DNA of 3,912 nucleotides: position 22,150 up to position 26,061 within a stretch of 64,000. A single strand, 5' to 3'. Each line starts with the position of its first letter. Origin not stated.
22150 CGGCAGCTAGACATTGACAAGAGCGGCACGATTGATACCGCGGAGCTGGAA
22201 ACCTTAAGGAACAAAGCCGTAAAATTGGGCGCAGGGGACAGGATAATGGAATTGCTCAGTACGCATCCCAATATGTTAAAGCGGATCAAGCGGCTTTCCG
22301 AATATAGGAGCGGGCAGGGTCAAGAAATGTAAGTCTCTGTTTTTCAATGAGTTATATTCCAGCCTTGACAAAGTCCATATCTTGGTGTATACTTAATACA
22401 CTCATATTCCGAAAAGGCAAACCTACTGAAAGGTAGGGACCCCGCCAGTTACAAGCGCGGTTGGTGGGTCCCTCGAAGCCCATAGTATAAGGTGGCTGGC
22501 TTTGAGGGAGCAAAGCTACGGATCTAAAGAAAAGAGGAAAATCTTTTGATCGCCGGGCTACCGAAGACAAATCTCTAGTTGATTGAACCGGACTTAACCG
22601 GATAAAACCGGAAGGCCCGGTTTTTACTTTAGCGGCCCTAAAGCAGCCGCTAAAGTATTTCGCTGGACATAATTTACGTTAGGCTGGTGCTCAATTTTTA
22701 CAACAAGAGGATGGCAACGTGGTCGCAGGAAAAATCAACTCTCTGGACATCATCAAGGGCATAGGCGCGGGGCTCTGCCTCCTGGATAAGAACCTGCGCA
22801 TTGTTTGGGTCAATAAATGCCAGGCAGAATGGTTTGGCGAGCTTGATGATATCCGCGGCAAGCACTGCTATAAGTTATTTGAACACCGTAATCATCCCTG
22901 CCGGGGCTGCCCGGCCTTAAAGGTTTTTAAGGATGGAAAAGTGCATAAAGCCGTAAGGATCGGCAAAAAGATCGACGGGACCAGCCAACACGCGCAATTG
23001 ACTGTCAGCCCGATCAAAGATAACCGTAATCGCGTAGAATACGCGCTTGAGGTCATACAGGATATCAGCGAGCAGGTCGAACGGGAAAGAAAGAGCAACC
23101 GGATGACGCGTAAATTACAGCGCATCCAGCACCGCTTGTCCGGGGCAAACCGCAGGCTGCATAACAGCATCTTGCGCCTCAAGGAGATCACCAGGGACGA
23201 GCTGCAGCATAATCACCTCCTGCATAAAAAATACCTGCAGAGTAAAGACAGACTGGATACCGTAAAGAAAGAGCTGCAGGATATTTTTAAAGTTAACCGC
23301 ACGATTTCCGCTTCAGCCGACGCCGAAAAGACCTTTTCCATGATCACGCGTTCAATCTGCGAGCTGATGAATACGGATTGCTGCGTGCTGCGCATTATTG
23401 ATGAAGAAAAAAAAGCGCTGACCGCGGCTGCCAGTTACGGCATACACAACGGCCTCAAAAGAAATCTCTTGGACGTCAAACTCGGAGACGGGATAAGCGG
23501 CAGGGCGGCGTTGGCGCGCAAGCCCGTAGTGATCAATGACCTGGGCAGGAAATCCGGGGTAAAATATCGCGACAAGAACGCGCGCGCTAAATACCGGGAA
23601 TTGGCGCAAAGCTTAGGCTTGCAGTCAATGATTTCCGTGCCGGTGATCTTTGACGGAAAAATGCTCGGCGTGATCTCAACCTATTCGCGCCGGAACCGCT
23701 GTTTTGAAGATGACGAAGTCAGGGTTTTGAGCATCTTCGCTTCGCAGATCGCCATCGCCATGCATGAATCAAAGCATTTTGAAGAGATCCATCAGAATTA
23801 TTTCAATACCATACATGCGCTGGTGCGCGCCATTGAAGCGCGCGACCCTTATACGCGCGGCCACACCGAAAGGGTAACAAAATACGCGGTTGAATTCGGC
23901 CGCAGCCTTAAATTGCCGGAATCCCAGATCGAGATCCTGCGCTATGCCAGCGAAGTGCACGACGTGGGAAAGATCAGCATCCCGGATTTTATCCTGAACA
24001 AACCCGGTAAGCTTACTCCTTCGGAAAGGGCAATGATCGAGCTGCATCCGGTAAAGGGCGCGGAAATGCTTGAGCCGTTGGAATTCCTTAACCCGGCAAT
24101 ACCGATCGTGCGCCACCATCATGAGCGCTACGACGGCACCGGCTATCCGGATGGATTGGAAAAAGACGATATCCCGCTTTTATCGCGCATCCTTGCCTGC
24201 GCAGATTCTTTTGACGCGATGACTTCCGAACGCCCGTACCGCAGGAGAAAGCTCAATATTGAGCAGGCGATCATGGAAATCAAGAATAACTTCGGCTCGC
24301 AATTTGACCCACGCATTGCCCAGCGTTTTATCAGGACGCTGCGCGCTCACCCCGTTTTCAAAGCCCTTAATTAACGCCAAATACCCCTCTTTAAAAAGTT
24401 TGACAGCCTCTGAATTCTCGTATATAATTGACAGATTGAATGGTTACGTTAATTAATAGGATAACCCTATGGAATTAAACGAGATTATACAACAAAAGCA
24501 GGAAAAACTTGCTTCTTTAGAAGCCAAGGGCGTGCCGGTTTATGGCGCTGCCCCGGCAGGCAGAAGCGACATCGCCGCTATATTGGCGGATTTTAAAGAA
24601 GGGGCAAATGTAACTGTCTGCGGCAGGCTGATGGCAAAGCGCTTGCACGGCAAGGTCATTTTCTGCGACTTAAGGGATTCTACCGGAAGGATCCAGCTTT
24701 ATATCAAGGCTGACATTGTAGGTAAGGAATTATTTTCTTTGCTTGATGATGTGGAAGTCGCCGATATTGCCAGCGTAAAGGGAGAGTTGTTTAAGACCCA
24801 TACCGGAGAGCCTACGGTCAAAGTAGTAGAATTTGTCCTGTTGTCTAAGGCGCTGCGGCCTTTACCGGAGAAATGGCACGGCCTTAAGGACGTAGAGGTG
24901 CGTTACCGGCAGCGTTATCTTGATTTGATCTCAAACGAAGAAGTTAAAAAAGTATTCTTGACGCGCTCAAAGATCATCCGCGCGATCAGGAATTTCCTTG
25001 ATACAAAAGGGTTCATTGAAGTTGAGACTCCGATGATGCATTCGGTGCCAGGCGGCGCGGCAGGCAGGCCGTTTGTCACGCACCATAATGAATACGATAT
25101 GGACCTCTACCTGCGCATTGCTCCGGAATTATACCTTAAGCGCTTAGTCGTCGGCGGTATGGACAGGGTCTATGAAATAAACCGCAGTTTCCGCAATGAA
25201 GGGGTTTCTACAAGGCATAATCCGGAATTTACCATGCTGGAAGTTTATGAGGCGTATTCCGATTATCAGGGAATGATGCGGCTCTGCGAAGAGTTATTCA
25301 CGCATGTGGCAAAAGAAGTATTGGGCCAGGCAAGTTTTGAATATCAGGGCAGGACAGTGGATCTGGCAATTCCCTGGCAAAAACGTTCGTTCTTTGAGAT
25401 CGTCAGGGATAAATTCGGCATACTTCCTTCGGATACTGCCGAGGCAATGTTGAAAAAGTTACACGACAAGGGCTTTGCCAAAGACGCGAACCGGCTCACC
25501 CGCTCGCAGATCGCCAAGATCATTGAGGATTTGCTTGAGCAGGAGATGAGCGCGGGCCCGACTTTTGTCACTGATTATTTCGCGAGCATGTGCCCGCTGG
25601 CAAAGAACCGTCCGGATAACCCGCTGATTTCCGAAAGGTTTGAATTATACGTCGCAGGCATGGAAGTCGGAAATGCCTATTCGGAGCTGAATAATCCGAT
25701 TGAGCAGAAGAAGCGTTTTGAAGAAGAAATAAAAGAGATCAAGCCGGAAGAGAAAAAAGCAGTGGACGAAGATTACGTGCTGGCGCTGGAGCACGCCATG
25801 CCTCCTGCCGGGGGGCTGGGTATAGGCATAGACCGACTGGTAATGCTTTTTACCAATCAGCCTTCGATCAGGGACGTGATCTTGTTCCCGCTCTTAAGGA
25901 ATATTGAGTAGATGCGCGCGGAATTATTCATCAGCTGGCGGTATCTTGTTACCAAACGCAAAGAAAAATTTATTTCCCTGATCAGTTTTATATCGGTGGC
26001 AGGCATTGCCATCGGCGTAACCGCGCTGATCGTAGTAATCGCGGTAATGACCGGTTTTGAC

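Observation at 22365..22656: Candidate c-di-GMP-sensing (GEMM-I-like) riboswitch upstream of a GAF/HD-GYP phosphodiesterase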

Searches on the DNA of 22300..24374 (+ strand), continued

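Call 57: search_rna_families(sources=[L004, L008, L009, L013, L017, L020, L022, L024, L025, L027, L029, L030, L034, L036, L037, L038, L040, L044, L010, L014], threshold=gathering)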
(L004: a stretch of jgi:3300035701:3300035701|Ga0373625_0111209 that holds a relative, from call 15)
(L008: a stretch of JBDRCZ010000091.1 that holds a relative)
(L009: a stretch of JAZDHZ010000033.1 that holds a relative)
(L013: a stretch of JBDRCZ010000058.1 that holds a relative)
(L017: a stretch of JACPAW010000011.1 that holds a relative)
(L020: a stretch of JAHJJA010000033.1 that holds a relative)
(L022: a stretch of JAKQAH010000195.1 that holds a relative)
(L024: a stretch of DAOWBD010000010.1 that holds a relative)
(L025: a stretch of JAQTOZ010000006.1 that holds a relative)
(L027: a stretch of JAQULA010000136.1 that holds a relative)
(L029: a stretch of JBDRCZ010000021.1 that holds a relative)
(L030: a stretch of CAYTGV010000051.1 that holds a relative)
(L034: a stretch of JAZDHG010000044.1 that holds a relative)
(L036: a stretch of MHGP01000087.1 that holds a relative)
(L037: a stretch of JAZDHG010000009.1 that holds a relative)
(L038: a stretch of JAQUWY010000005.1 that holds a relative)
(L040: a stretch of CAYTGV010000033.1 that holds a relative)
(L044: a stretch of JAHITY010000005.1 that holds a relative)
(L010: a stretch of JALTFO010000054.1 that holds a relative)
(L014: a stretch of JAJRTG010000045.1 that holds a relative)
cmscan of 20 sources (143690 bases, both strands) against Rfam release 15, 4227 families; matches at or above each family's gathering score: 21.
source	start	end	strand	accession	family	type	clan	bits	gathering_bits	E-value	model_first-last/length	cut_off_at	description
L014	5036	5110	+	RF03167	c-di-GMP-I-GGC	Cis-reg; riboswitch;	CL00126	71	59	1.8e-14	1-80/80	no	c-di-GMP-I-GGC riboswitch aptamer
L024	1112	1191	-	RF01051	c-di-GMP-I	Cis-reg; riboswitch;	CL00126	67.1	35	1.3e-10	1-87/87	no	c-di-GMP-I riboswitch aptamer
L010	2699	2777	-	RF03167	c-di-GMP-I-GGC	Cis-reg; riboswitch;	CL00126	66.7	59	3.1e-13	1-80/80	no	c-di-GMP-I-GGC riboswitch aptamer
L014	4792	4874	+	RF03167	c-di-GMP-I-GGC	Cis-reg; riboswitch;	CL00126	61.6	59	9.1e-12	1-80/80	no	c-di-GMP-I-GGC riboswitch aptamer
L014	5850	5924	+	RF03167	c-di-GMP-I-GGC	Cis-reg; riboswitch;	CL00126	59.5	59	3.7e-11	1-80/80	no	c-di-GMP-I-GGC riboswitch aptamer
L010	1718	1794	-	RF03167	c-di-GMP-I-GGC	Cis-reg; riboswitch;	CL00126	59.2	59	4.4e-11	1-80/80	no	c-di-GMP-I-GGC riboswitch aptamer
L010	886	963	-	RF01051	c-di-GMP-I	Cis-reg; riboswitch;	CL00126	55.9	35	7e-08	1-87/87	no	c-di-GMP-I riboswitch aptamer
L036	733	810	+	RF01051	c-di-GMP-I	Cis-reg; riboswitch;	CL00126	50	35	2e-06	1-87/87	no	c-di-GMP-I riboswitch aptamer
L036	5395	5452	+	RF03057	nhaA-I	Cis-reg; riboswitch;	-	47.2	37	7e-06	1-55/55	no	nhaA-I RNA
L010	1800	1869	-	RF01051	c-di-GMP-I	Cis-reg; riboswitch;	CL00126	44.7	35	3.8e-05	1-87/87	no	c-di-GMP-I riboswitch aptamer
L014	4958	5027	+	RF01051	c-di-GMP-I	Cis-reg; riboswitch;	CL00126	43.3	35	8.3e-05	1-87/87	no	c-di-GMP-I riboswitch aptamer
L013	3346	3429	-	RF01051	c-di-GMP-I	Cis-reg; riboswitch;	CL00126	41.3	35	0.00026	1-87/87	no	c-di-GMP-I riboswitch aptamer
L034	3039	3121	-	RF01051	c-di-GMP-I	Cis-reg; riboswitch;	CL00126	41.3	35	0.00026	1-87/87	no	c-di-GMP-I riboswitch aptamer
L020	5544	5715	+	RF01051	c-di-GMP-I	Cis-reg; riboswitch;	CL00126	40.6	35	0.00038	1-87/87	no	c-di-GMP-I riboswitch aptamer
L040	7535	7692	-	RF01051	c-di-GMP-I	Cis-reg; riboswitch;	CL00126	40.6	35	0.00039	1-87/87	no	c-di-GMP-I riboswitch aptamer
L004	1149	1321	+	RF01051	c-di-GMP-I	Cis-reg; riboswitch;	CL00126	40.1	35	0.0005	1-87/87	no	c-di-GMP-I riboswitch aptamer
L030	5373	5570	-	RF01051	c-di-GMP-I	Cis-reg; riboswitch;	CL00126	37.8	35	0.0018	1-87/87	no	c-di-GMP-I riboswitch aptamer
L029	106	259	+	RF01051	c-di-GMP-I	Cis-reg; riboswitch;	CL00126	36.7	35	0.0034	1-87/87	no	c-di-GMP-I riboswitch aptamer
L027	3383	3500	+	RF01051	c-di-GMP-I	Cis-reg; riboswitch;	CL00126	36.5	35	0.0038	1-87/87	no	c-di-GMP-I riboswitch aptamer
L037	1575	1649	+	RF01051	c-di-GMP-I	Cis-reg; riboswitch;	CL00126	36.3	35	0.0043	1-87/87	no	c-di-GMP-I riboswitch aptamer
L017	1215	1260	+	RF01051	c-di-GMP-I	Cis-reg; riboswitch;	CL00126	35.2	35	0.008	1-87/87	no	c-di-GMP-I riboswitch aptamer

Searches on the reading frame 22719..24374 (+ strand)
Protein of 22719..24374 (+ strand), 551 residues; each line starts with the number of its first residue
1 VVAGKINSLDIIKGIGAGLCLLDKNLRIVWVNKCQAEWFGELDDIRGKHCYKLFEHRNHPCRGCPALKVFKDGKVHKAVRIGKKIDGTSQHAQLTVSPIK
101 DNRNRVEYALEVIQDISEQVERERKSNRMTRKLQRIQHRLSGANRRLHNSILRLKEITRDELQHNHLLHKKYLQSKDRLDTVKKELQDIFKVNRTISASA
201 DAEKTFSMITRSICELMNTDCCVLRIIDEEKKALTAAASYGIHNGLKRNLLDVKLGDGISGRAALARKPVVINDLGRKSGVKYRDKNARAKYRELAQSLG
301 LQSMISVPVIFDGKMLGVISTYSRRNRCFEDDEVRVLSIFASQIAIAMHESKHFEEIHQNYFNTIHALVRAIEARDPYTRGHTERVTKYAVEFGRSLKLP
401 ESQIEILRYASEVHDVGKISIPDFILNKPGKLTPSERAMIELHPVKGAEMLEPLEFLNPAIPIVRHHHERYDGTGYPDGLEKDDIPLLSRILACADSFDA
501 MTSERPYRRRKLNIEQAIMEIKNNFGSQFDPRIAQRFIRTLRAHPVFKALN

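Call 8: find_encoding_contigs(protein=window:22719-24371:+, flank=3000, max_places=6)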
Protein seq(551 aa) (551 aa): 3 contigs read that carry it; 2 places shown.
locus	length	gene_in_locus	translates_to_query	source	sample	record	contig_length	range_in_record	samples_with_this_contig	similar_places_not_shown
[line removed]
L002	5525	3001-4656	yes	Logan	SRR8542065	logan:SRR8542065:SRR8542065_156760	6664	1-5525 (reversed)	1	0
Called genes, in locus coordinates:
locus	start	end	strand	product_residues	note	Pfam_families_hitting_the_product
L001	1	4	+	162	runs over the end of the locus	PF00359:PTS_EIIA_2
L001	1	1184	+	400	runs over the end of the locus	-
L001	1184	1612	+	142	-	PF07610:DUF1573, PF22544:HYDIN_VesB_CFA65-like_Ig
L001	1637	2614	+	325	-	PF01435:Peptidase_M48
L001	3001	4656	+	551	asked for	PF08448:PAS_4, PF13426:PAS_9, PF01590:GAF, PF13185:GAF_2, PF13492:GAF_3, PF01966:HD, PF13487:HD_5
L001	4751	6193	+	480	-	PF01336:tRNA_anti-codon, PF00152:tRNA-synt_2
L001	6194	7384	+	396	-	PF12704:MacB_PCD, PF02687:FtsX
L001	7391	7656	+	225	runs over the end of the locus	PF00005:ABC_tran, PF02463:SMC_N (faint), PF13304:AAA_21 (faint)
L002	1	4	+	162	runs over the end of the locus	PF00359:PTS_EIIA_2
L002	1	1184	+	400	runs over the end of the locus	-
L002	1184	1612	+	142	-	PF07610:DUF1573, PF22544:HYDIN_VesB_CFA65-like_Ig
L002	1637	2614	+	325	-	PF01435:Peptidase_M48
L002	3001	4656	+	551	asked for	PF08448:PAS_4, PF13426:PAS_9, PF01590:GAF, PF13185:GAF_2, PF13492:GAF_3, PF01966:HD, PF13487:HD_5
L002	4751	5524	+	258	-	?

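Call 9: search_protein_families(library=pfam, proteins=[window:22719-24374:+])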
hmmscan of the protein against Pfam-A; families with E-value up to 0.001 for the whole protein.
window:22719-24374:+ (551 aa): 8 families
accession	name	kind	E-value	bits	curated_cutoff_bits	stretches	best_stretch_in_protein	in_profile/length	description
PF13487.12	HD_5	-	1e-43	149.5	27.2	1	368-533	3-170/170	HD domain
PF13185.12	GAF_2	-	4.8e-22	79.1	28.6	1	200-349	2-136/136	GAF domain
PF01966.28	HD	-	6.8e-19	68.7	22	1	381-501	3-116/116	HD domain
PF01590.32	GAF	-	6.5e-18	66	22.4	1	201-348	1-133/133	GAF domain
PF13426.13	PAS_9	-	4.8e-12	46.5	27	1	18-118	3-103/103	PAS domain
PF13492.12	GAF_3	-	5e-10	40.3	27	1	202-348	2-127/129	GAF domain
PF08448.16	PAS_4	-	8.3e-10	39.3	23.1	1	16-120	5-109/110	PAS fold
PF00989.32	PAS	-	0.00017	22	22.6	1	11-116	6-113/113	PAS fold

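Call 10: find_homologous_proteins(query=window:22719-24374:+, max_evalue=1e-30)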
Query window:22719-24374:+ (551 aa): 5102 proteins with E <= 1e-30 among 8000 candidates; the best 120 are listed.
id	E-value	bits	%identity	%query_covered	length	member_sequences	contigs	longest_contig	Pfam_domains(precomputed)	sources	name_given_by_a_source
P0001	0.0e+0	1244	100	100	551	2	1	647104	PF13426.14,PF13185.13,PF13487.13,PF01966.29,PF01590.33,PF08448.17,PF13492.13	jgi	-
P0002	0.0e+0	1022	80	99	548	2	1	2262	PF13426.14,PF13185.13,PF13487.13,PF01966.29,PF01590.33,PF08448.17,PF13492.13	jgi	-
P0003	4.5e-279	945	76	98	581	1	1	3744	PF13426.14,PF13185.13,PF13487.13,PF01966.29,PF01590.33,PF08448.17,PF13492.13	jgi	jgi:PAS domain S-box-containing protein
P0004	5.2e-218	743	60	98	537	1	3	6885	PF13426.14,PF13185.13,PF13487.13,PF01966.29,PF01590.33,PF08448.17,PF13492.13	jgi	jgi:PAS domain S-box-containing protein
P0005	2.0e-216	738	59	100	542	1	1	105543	PF13426.14,PF13185.13,PF13487.13,PF01966.29,PF01590.33,PF08448.17,PF13492.13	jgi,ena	-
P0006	7.6e-214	729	58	99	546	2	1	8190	PF13426.14,PF13185.13,PF13487.13,PF01966.29,PF01590.33,PF08448.17,PF13492.13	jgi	-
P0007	8.1e-214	729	59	98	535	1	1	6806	PF13426.14,PF13185.13,PF13487.13,PF01966.29,PF01590.33,PF08448.17,PF13492.13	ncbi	-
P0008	1.2e-213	729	59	100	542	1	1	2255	PF13426.14,PF13185.13,PF13487.13,PF01966.29,PF01590.33,PF08448.17,PF13492.13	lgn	-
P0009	9.7e-211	719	57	99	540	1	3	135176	PF13426.14,PF13185.13,PF13487.13,PF01966.29,PF01590.33,PF08448.17,PF13492.13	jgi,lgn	-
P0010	4.8e-210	717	58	100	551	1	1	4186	PF13426.14,PF13185.13,PF13487.13,PF01966.29,PF01590.33,PF08448.17,PF13492.13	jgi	jgi:PAS domain S-box-containing protein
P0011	3.0e-209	714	58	100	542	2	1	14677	PF13426.14,PF13185.13,PF13487.13,PF01966.29,PF01590.33,PF08448.17,PF13492.13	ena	-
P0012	3.8e-209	714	58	100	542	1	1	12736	PF13426.14,PF13185.13,PF13487.13,PF01966.29,PF01590.33,PF08448.17,PF13492.13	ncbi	-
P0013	4.8e-209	713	57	99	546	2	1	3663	PF13426.14,PF13185.13,PF13487.13,PF01966.29,PF01590.33,PF08448.17,PF13492.13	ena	-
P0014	5.6e-209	713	57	100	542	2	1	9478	PF13426.14,PF13185.13,PF13487.13,PF01966.29,PF01590.33,PF08448.17,PF13492.13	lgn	-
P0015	6.4e-208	710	59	98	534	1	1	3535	PF13426.14,PF13185.13,PF13487.13,PF01966.29,PF01590.33,PF08448.17,PF13492.13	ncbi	-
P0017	2.6e-207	708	57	98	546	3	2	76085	PF13426.14,PF13185.13,PF13487.13,PF01966.29,PF01590.33,PF08448.17,PF13492.13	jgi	-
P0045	2.0e-191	655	54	97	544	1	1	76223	PF13426.14,PF13185.13,PF13487.13,PF01966.29,PF01590.33,PF08448.17,PF13492.13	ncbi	ncbi:HD domain-containing phosphohydrolase [Candidatus Omnitrophota bacterium]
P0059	5.0e-183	628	51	98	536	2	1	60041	PF13426.14,PF13185.13,PF13487.13,PF01966.29,PF01590.33,PF08448.17,PF13492.13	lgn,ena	-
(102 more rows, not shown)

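Call 14: find_encoding_contigs(protein=P0002, flank=1500, max_places=3)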
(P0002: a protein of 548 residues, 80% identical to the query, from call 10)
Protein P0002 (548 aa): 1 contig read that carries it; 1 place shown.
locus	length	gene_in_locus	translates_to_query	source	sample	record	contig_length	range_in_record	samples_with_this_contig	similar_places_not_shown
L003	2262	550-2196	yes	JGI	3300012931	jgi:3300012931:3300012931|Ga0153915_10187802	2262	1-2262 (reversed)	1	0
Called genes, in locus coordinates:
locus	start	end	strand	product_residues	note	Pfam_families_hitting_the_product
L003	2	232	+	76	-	?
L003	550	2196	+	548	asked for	PF08448:PAS_4 (weak), PF13426:PAS_9, PF01590:GAF, PF13185:GAF_2, PF13492:GAF_3, PF13487:HD_5, PF01966:HD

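Call 15: find_encoding_contigs(protein=P0003, flank=1500, max_places=3)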
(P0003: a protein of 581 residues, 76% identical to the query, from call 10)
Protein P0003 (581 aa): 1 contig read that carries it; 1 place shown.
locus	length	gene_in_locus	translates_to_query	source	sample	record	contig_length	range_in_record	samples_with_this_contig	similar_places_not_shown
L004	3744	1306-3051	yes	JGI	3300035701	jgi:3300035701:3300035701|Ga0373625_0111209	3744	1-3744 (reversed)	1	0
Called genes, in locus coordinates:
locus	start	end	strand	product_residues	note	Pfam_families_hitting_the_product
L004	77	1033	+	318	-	PF01435:Peptidase_M48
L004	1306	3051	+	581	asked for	PF08448:PAS_4, PF13426:PAS_9, PF01590:GAF, PF13185:GAF_2, PF13492:GAF_3 (weak), PF13487:HD_5, PF01966:HD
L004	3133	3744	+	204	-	?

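Call 16: find_encoding_contigs(protein=P0004, flank=1500, max_places=3)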
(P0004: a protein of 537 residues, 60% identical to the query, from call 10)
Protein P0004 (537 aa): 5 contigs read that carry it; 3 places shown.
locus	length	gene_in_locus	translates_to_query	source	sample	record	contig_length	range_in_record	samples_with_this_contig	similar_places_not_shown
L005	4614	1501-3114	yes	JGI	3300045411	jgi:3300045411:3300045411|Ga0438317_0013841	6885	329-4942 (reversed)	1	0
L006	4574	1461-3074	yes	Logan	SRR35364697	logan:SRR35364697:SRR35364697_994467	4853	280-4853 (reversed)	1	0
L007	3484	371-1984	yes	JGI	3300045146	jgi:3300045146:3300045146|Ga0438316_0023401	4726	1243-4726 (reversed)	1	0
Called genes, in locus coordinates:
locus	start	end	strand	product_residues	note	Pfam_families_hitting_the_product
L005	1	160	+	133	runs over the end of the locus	PF07610:DUF1573, PF22544:HYDIN_VesB_CFA65-like_Ig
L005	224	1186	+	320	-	PF01435:Peptidase_M48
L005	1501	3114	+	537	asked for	PF08448:PAS_4, PF13426:PAS_9, PF01590:GAF, PF13185:GAF_2, PF13492:GAF_3, PF01966:HD, PF13487:HD_5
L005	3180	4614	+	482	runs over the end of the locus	PF01336:tRNA_anti-codon, PF00152:tRNA-synt_2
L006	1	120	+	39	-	?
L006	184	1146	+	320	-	PF01435:Peptidase_M48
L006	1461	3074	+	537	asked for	PF08448:PAS_4, PF13426:PAS_9, PF01590:GAF, PF13185:GAF_2, PF13492:GAF_3, PF01966:HD, PF13487:HD_5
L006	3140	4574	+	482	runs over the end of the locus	PF01336:tRNA_anti-codon, PF00152:tRNA-synt_2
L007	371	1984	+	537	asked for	PF08448:PAS_4, PF13426:PAS_9, PF01590:GAF, PF13185:GAF_2, PF13492:GAF_3, PF01966:HD, PF13487:HD_5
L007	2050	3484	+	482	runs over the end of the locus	PF01336:tRNA_anti-codon, PF00152:tRNA-synt_2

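Call 49: find_encoding_contigs(protein=P0005, flank=1200, max_places=1)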
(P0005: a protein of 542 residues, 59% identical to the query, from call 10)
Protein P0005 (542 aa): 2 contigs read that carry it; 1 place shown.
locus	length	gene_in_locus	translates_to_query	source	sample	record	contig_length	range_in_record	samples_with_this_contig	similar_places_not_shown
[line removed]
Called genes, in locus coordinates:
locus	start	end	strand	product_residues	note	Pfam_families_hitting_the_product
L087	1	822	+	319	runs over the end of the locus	PF01435:Peptidase_M48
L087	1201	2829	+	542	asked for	PF08448:PAS_4, PF13426:PAS_9, PF01590:GAF, PF13185:GAF_2, PF13492:GAF_3, PF01966:HD, PF13487:HD_5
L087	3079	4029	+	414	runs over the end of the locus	PF01590:GAF, PF13185:GAF_2, PF13492:GAF_3, PF13487:HD_5, PF01966:HD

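Call 50: find_encoding_contigs(protein=P0009, flank=1200, max_places=1)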
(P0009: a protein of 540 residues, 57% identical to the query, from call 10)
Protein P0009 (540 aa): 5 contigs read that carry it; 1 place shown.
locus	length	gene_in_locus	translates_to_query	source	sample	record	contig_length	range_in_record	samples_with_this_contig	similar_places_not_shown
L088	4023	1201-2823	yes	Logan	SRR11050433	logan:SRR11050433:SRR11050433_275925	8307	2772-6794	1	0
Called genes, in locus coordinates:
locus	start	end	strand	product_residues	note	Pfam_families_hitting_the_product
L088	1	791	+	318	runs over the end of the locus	PF01435:Peptidase_M48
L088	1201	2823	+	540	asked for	PF08448:PAS_4, PF13426:PAS_9, PF01590:GAF, PF13185:GAF_2, PF13492:GAF_3, PF01966:HD, PF13487:HD_5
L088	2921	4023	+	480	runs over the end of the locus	PF01336:tRNA_anti-codon, PF00152:tRNA-synt_2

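Call 51: find_encoding_contigs(protein=P0017, flank=1200, max_places=1)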
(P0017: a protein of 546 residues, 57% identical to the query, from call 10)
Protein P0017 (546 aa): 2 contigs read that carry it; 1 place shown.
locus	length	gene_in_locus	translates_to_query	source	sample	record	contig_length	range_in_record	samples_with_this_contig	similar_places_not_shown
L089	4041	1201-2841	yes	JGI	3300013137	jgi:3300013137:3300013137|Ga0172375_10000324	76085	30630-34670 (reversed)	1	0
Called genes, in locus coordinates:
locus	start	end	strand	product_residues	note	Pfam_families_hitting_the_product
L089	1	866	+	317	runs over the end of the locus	PF05569:Peptidase_M56 (weak), PF01435:Peptidase_M48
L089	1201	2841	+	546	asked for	PF08448:PAS_4 (weak), PF13426:PAS_9, PF01590:GAF, PF13185:GAF_2, PF13492:GAF_3, PF13487:HD_5, PF01966:HD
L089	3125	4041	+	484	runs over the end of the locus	PF01336:tRNA_anti-codon, PF00152:tRNA-synt_2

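Call 52: find_encoding_contigs(protein=P0045, flank=1200, max_places=1)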
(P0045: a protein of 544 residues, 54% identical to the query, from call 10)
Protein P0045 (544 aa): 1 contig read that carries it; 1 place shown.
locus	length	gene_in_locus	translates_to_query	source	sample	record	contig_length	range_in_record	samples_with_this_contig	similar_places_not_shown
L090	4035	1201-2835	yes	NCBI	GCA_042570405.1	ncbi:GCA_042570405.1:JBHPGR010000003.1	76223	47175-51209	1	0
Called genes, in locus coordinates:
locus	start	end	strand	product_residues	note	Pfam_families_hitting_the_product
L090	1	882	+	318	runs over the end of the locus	PF05569:Peptidase_M56 (weak), PF01435:Peptidase_M48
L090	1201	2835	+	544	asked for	PF08448:PAS_4, PF13426:PAS_9, PF01590:GAF, PF13185:GAF_2, PF13492:GAF_3 (weak), PF13487:HD_5, PF01966:HD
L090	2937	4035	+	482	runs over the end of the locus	PF01336:tRNA_anti-codon, PF00152:tRNA-synt_2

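Call 53: find_encoding_contigs(protein=P0059, flank=1200, max_places=1)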
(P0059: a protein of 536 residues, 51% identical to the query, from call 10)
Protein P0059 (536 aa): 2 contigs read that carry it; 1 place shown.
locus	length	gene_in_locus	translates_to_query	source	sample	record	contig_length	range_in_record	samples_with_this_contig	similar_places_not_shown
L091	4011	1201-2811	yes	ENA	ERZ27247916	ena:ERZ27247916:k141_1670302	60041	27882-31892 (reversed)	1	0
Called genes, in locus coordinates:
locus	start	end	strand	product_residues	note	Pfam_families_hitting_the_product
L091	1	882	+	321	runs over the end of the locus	PF05569:Peptidase_M56 (weak), PF01435:Peptidase_M48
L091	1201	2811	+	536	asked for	PF08448:PAS_4 (weak), PF13426:PAS_9, PF13185:GAF_2, PF01590:GAF, PF13492:GAF_3 (weak), PF13487:HD_5, PF01966:HD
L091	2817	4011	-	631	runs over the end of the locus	PF13414:TPR_11, PF14559:TPR_19, PF13414:TPR_11, PF13424:TPR_12, PF13432:TPR_16, PF00515:TPR_1, PF07719:TPR_2, PF13181:TPR_8, +34 more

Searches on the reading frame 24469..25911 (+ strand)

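Call 9: search_protein_families(library=pfam, proteins=[window:24469-25911:+])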
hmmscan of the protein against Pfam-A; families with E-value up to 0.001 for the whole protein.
window:24469-25911:+ (480 aa): 2 families
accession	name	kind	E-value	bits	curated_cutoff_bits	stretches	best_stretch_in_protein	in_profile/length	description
PF00152.25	tRNA-synt_2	-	3.9e-89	299.2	25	1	142-475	2-306/308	tRNA synthetases class II (D, K and N)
PF01336.31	tRNA_anti-codon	-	5.3e-15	55.5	27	1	48-123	1-73/75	OB-fold nucleic acid binding domain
